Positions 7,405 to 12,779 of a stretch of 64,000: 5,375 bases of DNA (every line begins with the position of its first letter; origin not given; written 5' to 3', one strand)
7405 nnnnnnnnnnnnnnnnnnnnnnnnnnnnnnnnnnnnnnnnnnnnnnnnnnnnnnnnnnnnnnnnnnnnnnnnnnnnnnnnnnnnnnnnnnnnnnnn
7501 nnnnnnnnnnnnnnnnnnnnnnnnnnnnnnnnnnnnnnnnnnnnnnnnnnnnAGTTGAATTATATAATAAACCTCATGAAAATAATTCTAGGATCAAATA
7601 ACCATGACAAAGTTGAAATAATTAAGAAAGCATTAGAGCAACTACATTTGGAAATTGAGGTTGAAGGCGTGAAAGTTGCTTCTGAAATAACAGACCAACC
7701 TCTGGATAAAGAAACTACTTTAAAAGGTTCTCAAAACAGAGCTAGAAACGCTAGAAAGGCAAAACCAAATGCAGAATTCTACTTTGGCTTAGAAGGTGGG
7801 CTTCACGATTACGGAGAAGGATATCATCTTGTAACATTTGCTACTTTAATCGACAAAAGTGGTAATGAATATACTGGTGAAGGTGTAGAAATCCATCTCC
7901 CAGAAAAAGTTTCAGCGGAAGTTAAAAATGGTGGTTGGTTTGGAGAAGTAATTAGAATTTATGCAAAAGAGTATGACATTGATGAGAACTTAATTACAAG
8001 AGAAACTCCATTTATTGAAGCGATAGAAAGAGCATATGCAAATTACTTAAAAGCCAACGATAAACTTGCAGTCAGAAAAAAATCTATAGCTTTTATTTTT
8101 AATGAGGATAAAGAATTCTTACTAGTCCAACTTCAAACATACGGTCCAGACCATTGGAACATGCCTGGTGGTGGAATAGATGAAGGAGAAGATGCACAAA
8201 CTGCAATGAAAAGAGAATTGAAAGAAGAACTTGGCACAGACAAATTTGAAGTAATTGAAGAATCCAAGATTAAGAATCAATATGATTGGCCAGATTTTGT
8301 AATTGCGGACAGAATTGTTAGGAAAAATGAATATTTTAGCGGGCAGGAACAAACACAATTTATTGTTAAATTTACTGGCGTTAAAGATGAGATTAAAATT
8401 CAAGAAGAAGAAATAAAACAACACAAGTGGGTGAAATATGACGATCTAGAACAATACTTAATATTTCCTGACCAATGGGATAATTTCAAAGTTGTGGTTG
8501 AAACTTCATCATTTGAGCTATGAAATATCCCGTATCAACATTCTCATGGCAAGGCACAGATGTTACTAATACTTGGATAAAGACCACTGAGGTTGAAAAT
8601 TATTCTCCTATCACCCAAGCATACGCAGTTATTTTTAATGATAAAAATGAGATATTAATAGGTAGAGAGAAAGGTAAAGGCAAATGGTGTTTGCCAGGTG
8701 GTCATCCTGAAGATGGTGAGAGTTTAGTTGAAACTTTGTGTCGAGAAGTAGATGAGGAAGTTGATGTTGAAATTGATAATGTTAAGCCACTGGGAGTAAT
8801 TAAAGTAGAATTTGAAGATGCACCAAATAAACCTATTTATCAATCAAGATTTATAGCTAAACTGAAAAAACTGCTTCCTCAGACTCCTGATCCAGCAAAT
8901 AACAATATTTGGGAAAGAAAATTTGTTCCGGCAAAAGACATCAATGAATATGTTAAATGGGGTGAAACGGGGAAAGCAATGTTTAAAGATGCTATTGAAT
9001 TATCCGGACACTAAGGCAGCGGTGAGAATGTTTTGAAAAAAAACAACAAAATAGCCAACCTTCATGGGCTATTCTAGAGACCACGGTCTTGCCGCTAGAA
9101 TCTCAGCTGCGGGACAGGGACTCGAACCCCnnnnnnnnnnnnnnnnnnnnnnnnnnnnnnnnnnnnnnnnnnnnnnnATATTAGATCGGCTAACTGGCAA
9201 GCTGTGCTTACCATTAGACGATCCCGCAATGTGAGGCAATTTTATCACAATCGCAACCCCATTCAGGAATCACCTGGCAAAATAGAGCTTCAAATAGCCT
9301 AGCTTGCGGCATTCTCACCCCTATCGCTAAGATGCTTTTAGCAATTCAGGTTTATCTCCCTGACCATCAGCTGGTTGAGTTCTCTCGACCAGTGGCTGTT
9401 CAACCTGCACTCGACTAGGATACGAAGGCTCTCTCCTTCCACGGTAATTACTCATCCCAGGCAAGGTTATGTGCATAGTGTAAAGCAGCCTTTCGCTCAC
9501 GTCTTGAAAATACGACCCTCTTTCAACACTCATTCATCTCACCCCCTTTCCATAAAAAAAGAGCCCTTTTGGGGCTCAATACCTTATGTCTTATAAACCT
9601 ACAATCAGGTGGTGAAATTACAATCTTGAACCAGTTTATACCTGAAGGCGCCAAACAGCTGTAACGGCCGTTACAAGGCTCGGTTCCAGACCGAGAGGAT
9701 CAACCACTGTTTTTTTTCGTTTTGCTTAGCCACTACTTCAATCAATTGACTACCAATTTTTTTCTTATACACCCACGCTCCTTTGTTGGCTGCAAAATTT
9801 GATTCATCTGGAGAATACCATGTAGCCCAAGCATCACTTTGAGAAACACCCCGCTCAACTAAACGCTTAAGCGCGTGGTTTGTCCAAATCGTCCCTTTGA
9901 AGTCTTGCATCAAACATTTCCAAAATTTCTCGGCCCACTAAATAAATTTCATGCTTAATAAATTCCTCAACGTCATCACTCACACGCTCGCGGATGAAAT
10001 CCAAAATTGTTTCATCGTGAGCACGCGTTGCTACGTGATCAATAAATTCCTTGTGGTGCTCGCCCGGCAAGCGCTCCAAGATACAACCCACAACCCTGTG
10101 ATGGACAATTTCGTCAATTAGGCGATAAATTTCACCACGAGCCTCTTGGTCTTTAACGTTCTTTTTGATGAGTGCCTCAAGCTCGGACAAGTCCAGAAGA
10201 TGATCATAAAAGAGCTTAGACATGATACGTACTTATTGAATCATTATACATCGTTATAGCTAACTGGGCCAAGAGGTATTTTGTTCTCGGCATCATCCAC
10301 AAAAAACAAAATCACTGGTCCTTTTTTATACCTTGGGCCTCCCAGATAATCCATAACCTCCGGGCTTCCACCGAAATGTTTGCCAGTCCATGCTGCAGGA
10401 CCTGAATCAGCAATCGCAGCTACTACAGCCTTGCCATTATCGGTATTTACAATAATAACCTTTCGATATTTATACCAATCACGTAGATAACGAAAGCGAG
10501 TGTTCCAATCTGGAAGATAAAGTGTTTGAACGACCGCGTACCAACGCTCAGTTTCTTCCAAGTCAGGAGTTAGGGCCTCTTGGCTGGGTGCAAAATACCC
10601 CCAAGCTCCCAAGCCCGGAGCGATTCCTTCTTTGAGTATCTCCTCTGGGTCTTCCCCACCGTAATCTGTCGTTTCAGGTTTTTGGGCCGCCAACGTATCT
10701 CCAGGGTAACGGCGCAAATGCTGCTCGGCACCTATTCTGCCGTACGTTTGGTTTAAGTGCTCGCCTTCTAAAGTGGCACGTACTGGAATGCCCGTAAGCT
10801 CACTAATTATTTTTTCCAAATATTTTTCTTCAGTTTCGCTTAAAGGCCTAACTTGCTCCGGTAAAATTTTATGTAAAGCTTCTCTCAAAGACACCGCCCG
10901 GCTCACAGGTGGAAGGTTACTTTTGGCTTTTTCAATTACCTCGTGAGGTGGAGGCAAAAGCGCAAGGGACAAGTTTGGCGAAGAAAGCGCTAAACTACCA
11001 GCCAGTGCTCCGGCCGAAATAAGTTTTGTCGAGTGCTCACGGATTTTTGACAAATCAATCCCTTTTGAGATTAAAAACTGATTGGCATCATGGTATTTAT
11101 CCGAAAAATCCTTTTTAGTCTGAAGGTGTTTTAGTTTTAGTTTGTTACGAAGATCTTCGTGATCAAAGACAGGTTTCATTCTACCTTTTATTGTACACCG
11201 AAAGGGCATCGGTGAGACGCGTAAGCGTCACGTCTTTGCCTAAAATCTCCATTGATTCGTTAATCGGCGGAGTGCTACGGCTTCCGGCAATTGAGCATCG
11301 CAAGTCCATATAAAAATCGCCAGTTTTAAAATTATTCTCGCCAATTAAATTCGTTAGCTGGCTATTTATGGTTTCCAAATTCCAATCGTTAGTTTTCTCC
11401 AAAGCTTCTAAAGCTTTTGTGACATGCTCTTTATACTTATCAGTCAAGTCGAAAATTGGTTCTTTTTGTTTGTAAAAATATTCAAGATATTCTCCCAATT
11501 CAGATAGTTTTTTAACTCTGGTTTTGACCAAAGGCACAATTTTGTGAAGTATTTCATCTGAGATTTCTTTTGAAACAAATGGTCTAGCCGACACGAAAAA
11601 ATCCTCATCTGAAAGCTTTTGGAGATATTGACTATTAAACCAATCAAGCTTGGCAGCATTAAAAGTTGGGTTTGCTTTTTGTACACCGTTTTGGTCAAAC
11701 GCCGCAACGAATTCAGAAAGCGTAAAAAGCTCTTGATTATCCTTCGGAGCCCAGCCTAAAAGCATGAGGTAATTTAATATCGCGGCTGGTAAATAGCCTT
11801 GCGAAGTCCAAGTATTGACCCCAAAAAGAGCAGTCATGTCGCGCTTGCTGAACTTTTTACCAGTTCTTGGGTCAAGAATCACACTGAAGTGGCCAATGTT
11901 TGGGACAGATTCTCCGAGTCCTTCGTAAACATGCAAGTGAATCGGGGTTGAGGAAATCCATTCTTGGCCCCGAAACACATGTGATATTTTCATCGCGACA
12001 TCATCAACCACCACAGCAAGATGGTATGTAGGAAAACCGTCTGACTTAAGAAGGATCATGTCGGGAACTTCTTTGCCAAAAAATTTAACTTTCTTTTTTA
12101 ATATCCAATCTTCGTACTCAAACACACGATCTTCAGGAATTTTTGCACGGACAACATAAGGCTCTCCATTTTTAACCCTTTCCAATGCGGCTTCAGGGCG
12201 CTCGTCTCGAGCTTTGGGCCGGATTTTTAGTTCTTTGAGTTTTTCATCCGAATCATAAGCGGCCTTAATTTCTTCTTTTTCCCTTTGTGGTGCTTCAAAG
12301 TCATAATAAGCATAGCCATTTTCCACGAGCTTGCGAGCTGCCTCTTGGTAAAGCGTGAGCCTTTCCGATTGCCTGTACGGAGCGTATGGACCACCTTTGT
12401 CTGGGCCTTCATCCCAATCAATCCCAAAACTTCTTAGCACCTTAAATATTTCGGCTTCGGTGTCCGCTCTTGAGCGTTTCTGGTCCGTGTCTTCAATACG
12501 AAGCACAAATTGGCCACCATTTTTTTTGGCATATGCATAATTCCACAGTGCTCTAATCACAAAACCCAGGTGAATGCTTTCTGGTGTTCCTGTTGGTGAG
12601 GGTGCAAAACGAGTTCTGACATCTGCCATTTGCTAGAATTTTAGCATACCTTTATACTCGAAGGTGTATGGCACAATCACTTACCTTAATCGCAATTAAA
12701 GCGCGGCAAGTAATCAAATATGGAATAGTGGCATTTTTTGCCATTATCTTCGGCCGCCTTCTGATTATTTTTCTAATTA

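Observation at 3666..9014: Dense cluster of non-canonical-nucleotide house-cleaning domains including two novel fusions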

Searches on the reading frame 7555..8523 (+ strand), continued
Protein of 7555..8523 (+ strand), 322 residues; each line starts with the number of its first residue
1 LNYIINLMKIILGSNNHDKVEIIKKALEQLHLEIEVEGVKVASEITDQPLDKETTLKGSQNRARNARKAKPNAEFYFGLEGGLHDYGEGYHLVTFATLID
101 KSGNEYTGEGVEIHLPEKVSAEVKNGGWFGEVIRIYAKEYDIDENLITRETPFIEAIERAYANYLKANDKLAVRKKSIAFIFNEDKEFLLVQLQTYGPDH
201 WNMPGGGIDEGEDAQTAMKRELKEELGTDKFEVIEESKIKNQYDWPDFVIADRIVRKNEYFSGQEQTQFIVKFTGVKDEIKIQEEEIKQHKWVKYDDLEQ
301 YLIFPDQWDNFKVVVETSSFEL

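Call 38: search_protein_families(library=ncbifam, proteins=[window:7576-8523:+], max_evalue=0.01)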
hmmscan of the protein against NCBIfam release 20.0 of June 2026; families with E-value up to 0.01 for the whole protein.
window:7576-8523:+ (315 aa): 21 families
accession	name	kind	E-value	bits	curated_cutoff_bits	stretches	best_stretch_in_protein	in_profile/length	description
NF001938.0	PRK00714.1-5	equivalog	3.2e-24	85.2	116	1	174-296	20-152/172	RNA pyrophosphohydrolase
NF002850.0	PRK03114.1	equivalog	9.7e-24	83.9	199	1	1-137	1-132/169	DUF84 family protein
NF003459.0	PRK05074.1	equivalog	3.1e-22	79.2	175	1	1-135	5-136/176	inosine/xanthosine triphosphatase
TIGR00258.1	TIGR00258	equivalog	1.3e-19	70.9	117.1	1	6-129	2-123/168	inosine/xanthosine triphosphatase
NF003039.0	PRK03941.1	equivalog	1.5e-19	70.5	199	1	1-130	1-130/176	NTPase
NF001936.0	PRK00714.1-3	equivalog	1.9e-19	70.1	118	1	187-295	30-134/155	RNA pyrophosphohydrolase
NF001937.0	PRK00714.1-4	equivalog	1.2e-14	54.2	139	1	173-289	14-130/161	RNA pyrophosphohydrolase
NF001934.0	PRK00714.1-1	equivalog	3.3e-12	46.2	241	1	174-288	15-129/176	RNA pyrophosphohydrolase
NF001935.0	PRK00714.1-2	equivalog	8.8e-11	41.6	259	1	192-288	31-129/183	RNA pyrophosphohydrolase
NF002250.0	PRK01170.1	subfamily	1.1e-10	41.5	489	1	1-137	150-284/322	bifunctional pantetheine-phosphate adenylyltransferase/NTP phosphatase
NF006530.0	PRK08999.1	equivalog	7.4e-10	38.4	245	1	171-250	10-89/315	Nudix family hydrolase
NF012016.0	PRK15472.1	equivalog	1.6e-09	37.6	95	1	173-294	9-125/141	nucleoside triphosphatase NudI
TIGR00586.1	mutt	equivalog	5.4e-09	36.1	97.9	1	171-299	9-118/129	8-oxo-dGTP diphosphatase MutT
NF008044.0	PRK10776.1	equivalog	1.5e-06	28.1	148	1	172-241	9-78/130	8-oxo-dGTP diphosphatase MutT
NF006961.0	PRK09438.1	equivalog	3.1e-06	26.7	103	1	172-290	13-128/151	dihydroneopterin triphosphate diphosphatase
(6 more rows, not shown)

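Call 50: predict_structure(alignment_id=A2)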
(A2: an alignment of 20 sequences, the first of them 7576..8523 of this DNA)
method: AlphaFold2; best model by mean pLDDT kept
length: 315 residues; sequences in the alignment: 20
mean_pLDDT: 92.9   pTM: 0.83
mean pLDDT of the five models: 92.9, 92.0, 92.0, 91.7, 91.6
residues with pLDDT >= 90: 260; 70-90: 48; 50-70: 7; < 50: 0
segments of 3 or more residues with pLDDT < 50: none
pLDDT, mean of each block of 10 residues (from residue 1): 96 95 96 94 96 98 97 94 94 98 92 92 87 69 88 97 93 95 94 93 93 96 95 89 94 94 95 94 95 91 90 77
secondary structure, 60 per line:
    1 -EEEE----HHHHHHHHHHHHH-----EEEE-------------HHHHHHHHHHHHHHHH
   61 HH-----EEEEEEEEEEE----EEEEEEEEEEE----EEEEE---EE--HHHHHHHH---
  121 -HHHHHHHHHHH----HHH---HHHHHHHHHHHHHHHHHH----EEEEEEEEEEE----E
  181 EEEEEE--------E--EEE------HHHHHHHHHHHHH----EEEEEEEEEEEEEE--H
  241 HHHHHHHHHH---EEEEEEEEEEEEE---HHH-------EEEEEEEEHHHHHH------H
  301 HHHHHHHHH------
elements in order: E2-5 H10-22 E28-31 H45-62 E68-78 E83-93 E98-102 H110-117 H122-132 H143-160 E165-175 E180-186 E198-200 H207-219 E224-237 H240-250 E254-266 E280-287 H288-293 H300-309

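Call 54: fold_search(model_id=the predicted structure, library=pdb)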
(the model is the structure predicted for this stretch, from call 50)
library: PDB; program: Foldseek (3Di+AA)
matches with E <= 10: 1335; with E <= 0.001: 424
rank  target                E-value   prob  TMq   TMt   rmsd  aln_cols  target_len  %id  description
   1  1zwy_A                1.4e-12  1.00  0.44  0.80   3.1       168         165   27  Crystal structure of protein VC0702 from Vibrio cholerae (released 2005-07-19)
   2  1zwy_D                3.5e-12  1.00  0.44  0.78   2.7       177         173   26  Crystal structure of protein VC0702 from Vibrio cholerae (released 2005-07-19)
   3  1zno_B                1.8e-11  1.00  0.44  0.79   3.3       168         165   27  Crystal Structure of VC702 from Vibrio Cholerae, Northeast Structural Genomics Consortium Target: VcP1 (released 2006-07-04)
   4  1zwy_C                2.2e-11  1.00  0.44  0.77   3.2       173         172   26  Crystal structure of protein VC0702 from Vibrio cholerae (released 2005-07-19)
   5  1u5w_A                2.4e-11  1.00  0.44  0.83   2.6       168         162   21  Crystal structure of hypothetical protein yjjX from Escherichia coli (released 2005-08-23)
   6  1zno_A                2.7e-11  1.00  0.43  0.77   3.4       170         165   26  Crystal Structure of VC702 from Vibrio Cholerae, Northeast Structural Genomics Consortium Target: VcP1 (released 2006-07-04)
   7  1zwy_B                3.0e-11  1.00  0.43  0.72   2.8       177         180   26  Crystal structure of protein VC0702 from Vibrio cholerae (released 2005-07-19)
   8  1f3y_MODEL_1_A        3.0e-11  1.00  0.41  0.73   3.2       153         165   31  SOLUTION STRUCTURE OF THE NUDIX ENZYME DIADENOSINE TETRAPHOSPHATE HYDROLASE FROM LUPINUS ANGUSTIFOLIUS L. (released 2001-06-06)
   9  6vck_B                8.3e-11  1.00  0.40  0.75   2.8       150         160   24  Crystal structure of E.coli RppH-DapF in complex with GDP, Mg2+ and F- (released 2020-02-05)
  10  4s2w                  1.1e-10  1.00  0.39  0.73   2.8       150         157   23  Structure of E. coli RppH bound to sulfate ions (released 2015-02-11)
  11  6vcr                  1.1e-10  1.00  0.39  0.71   3.3       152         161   25  Crystal structure of E.coli RppH in complex with CTP (released 2020-02-05)
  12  1u5w_B                1.2e-10  1.00  0.45  0.79   3.4       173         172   21  Crystal structure of hypothetical protein yjjX from Escherichia coli (released 2005-08-23)
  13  1u5w_F                1.2e-10  1.00  0.44  0.77   3.1       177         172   21  Crystal structure of hypothetical protein yjjX from Escherichia coli (released 2005-08-23)
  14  1u5w_H                1.3e-10  1.00  0.44  0.77   3.0       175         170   21  Crystal structure of hypothetical protein yjjX from Escherichia coli (released 2005-08-23)
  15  4s2y_A                1.7e-10  1.00  0.38  0.73   3.2       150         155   25  Structure of E. coli RppH bound to RNA and three magnesium ions (released 2015-02-11)
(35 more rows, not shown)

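Call 63: find_related_loci(query=A2, collection=viral_contigs, flank=8000)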
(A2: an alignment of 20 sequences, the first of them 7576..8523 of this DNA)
Query A2 (315 aa) in viral_contigs; peptide patterns used: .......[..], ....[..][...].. (x = any residue, [..] = any of these).
29 stretches matched a pattern, but none encodes a relative of the query by tblastn (E <= 1e-3).

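Call 85: search_protein_families(library=phrogs, proteins=[window:7576-8523:+], max_evalue=0.001)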
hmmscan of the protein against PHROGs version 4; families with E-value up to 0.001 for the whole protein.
window:7576-8523:+ (315 aa): 6 families
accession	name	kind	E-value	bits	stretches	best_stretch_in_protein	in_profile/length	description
phrog_1198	-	other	1.1e-16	62.4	1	160-300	30-159/253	MutT/NUDIX hydrolase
phrog_10313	-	other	5.6e-09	37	1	162-290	6-120/159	nudix hydrolase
phrog_1185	-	other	4.4e-08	33.9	1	133-225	116-212/301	nudix hydrolase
phrog_19657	-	other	1.6e-06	29.2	1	192-286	59-145/176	nudix hydrolase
phrog_15528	-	head and packaging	4.5e-05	23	1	171-237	525-588/794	portal protein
phrog_6216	-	unknown function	0.00014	21.8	1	172-236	6-68/545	-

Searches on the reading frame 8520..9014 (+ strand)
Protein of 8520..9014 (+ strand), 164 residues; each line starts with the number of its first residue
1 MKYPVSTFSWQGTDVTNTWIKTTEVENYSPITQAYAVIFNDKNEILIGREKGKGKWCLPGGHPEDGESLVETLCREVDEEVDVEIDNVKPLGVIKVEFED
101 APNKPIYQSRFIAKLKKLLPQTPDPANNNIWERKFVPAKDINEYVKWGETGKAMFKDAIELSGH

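Call 4: search_protein_families(library=pfam, proteins=[window:8520-9014:+], max_evalue=0.01)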
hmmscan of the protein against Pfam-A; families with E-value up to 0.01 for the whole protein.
window:8520-9014:+ (164 aa): 2 families
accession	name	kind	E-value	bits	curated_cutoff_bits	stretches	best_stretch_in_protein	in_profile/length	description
PF00293.34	NUDIX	-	1.1e-15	58.3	21.1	1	34-141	6-118/134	NUDIX domain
PF14815.12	NUDIX_4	-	0.0012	19.1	35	1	34-94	1-61/113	NUDIX domain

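Call 37: search_protein_families(library=padloc, proteins=[window:8520-9014:+], max_evalue=0.01)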
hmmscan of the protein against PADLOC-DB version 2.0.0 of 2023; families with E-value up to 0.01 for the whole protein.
window:8520-9014:+ (164 aa): 1 family
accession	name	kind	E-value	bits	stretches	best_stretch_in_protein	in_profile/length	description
PDLC04899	PDC-S07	-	1.2e-10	39.2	1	34-100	10-79/135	-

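Call 38: search_protein_families(library=ncbifam, proteins=[window:8520-9014:+], max_evalue=0.01)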
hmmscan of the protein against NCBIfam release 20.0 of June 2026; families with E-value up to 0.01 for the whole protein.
window:8520-9014:+ (164 aa): 21 families
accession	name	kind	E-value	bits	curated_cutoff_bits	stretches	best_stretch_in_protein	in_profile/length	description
NF006530.0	PRK08999.1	equivalog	3.1e-10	39.6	245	1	31-100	6-79/315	Nudix family hydrolase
TIGR00586.1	mutt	equivalog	2.1e-08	34.2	97.9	1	34-98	8-76/129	8-oxo-dGTP diphosphatase MutT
NF041652.1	Nud_hyd_Dein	equivalog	8.2e-08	32.6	200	1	34-148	16-134/152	Nudix hydrolase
NF008044.0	PRK10776.1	equivalog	1.5e-06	28.1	148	1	34-100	7-77/130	8-oxo-dGTP diphosphatase MutT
NF001937.0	PRK00714.1-4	equivalog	1.5e-06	28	139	1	36-93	13-70/161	RNA pyrophosphohydrolase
NF001299.0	PRK00241.1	equivalog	2.7e-06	27.1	158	1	21-92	124-197/263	NAD(+) diphosphatase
NF001935.0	PRK00714.1-2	equivalog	1.6e-05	24.5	259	1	37-93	14-70/183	RNA pyrophosphohydrolase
TIGR02705.1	nudix_YtkD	equivalog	4.4e-05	23.1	154.4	1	27-109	19-97/156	RNA deprotection pyrophosphohydrolase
NF003788.0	PRK05379.1-5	equivalog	4.5e-05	22.9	354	1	33-87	215-271/351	bifunctional nicotinamide-nucleotide adenylyltransferase/Nudix hydroxylase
NF001934.0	PRK00714.1-1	equivalog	0.00012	21.6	241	1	36-92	13-69/176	RNA pyrophosphohydrolase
NF001936.0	PRK00714.1-3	equivalog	0.00013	21.9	118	1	39-107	19-90/155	RNA pyrophosphohydrolase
NF003786.0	PRK05379.1-2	equivalog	0.00031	20.1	397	1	24-93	210-282/354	bifunctional nicotinamide-nucleotide adenylyltransferase/Nudix hydroxylase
NF006961.0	PRK09438.1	equivalog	0.00034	20.1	103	1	36-86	13-64/151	dihydroneopterin triphosphate diphosphatase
NF003791.0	PRK05379.2-3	equivalog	0.00041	19.6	409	1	23-104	193-278/340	bifunctional nicotinamide-nucleotide adenylyltransferase/Nudix hydroxylase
NF007834.0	PRK10546.1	equivalog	0.00057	19.7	156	1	38-85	10-61/135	pyrimidine (deoxy)nucleoside triphosphate diphosphatase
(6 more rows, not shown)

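Call 68: search_solved_structures(query=window:8520-9014:+, max_evalue=0.001)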
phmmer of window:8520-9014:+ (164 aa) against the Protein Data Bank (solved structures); distinct sequences matched with E-value up to 0.001: 24.
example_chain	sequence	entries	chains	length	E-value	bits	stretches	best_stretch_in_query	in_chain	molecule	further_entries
6dby_A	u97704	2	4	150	3e-09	40.2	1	36-114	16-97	Nudix hydrolase 1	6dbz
5gp0_E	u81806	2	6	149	3.1e-09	40.2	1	36-114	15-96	Nudix hydrolase 1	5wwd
6fl4_A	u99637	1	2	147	3.1e-09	40.1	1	36-114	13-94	Nudix hydrolase 1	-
1vc8_A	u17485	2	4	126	1.3e-08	38.1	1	35-91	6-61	Ndx1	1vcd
5wy6_E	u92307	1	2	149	2.1e-08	37.4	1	36-114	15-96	Nudix hydrolase 1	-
3q1p_A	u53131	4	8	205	3.3e-08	36.8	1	25-102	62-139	Phosphohydrolase (MutT/nudix family protein)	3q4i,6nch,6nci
1vc9_A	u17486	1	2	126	3.3e-08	36.8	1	35-91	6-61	Ndx1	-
3id9_A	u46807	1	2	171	7.1e-07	32.4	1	31-144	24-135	MutT/NUDIX family protein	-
4kyx_A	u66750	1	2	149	2.5e-06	30.7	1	36-101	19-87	ADP-ribose pyrophosphatase MutT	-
6ypb_A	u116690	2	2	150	7.2e-06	29.2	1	34-113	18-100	Geranyl diphosphate phosphohydrolase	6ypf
3fk9_A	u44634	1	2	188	8.7e-06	28.9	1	38-98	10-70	Mutator MutT protein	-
3gg6_A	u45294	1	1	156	1.6e-05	28.1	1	35-86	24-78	Nucleoside diphosphate-linked moiety X motif 18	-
3grn_A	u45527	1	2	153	2.7e-05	27.3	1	31-86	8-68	MutT related protein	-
1sjy_A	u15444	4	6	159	5.3e-05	26.3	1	33-144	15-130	MutT/nudix family protein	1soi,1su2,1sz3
3dku_A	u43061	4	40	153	6.9e-05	26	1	41-127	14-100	Putative phosphohydrolase | Phosphatase nudJ | Putative Nudix hydrolase ymfB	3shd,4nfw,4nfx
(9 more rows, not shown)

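Call 85: search_protein_families(library=phrogs, proteins=[window:8520-9014:+], max_evalue=0.001)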
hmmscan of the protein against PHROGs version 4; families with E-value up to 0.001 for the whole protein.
window:8520-9014:+ (164 aa): 7 families
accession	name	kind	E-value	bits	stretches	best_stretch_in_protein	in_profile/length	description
phrog_1198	-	other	1.9e-17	64.9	1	34-144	41-153/253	MutT/NUDIX hydrolase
phrog_19657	-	other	8.1e-09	36.7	1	21-94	12-102/176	nudix hydrolase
phrog_25541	-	unknown function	1.1e-08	35.8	1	17-111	60-153/210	-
phrog_15528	-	head and packaging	1.5e-07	31.2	1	33-100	523-589/794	portal protein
phrog_1185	-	other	4.9e-06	27.2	1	42-96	158-221/301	nudix hydrolase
phrog_10313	-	other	2.2e-05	25.2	1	33-86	13-70/159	nudix hydrolase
phrog_6216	-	unknown function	0.00019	21.3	1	35-87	5-57/545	-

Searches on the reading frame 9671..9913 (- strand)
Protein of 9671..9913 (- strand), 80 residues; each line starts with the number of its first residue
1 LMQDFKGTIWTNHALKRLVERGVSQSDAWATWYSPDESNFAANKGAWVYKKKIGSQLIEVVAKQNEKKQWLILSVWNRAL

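Call 10: search_protein_families(library=pfam, proteins=[window:9671-9913:-], max_evalue=0.01)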
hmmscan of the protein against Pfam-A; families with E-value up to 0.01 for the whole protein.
window:9671-9913:- (80 aa): 1 family
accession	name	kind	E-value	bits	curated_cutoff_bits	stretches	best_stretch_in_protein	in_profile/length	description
PF14076.12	DUF4258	-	7.9e-05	23.3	25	1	10-72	1-67/71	Domain of unknown function (DUF4258)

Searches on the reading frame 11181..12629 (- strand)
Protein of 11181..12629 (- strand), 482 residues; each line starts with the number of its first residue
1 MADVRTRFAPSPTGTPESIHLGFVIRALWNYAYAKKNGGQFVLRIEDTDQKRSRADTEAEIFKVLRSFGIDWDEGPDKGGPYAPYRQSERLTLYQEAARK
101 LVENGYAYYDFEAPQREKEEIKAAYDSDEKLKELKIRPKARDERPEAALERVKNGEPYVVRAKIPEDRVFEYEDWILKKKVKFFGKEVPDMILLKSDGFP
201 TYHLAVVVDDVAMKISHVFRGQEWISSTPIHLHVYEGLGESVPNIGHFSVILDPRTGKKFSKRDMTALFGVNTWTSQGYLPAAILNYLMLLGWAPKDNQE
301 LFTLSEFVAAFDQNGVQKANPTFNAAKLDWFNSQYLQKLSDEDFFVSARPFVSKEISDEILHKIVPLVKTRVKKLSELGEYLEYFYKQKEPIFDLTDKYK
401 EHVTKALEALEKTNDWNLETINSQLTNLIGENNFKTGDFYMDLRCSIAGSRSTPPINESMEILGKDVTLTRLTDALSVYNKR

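Call 10: search_protein_families(library=pfam, proteins=[window:11181-12629:-], max_evalue=0.01)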
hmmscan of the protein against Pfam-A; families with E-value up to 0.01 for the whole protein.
window:11181-12629:- (482 aa): 2 families
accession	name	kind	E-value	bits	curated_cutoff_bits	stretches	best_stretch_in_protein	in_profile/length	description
PF00749.27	tRNA-synt_1c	-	7.3e-80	268.6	23.4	1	4-330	2-314/314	tRNA synthetases class I (E and Q), catalytic domain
PF19269.4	Anticodon_2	-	2.4e-26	93.3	23.6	1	347-476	5-141/141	Anticodon binding domain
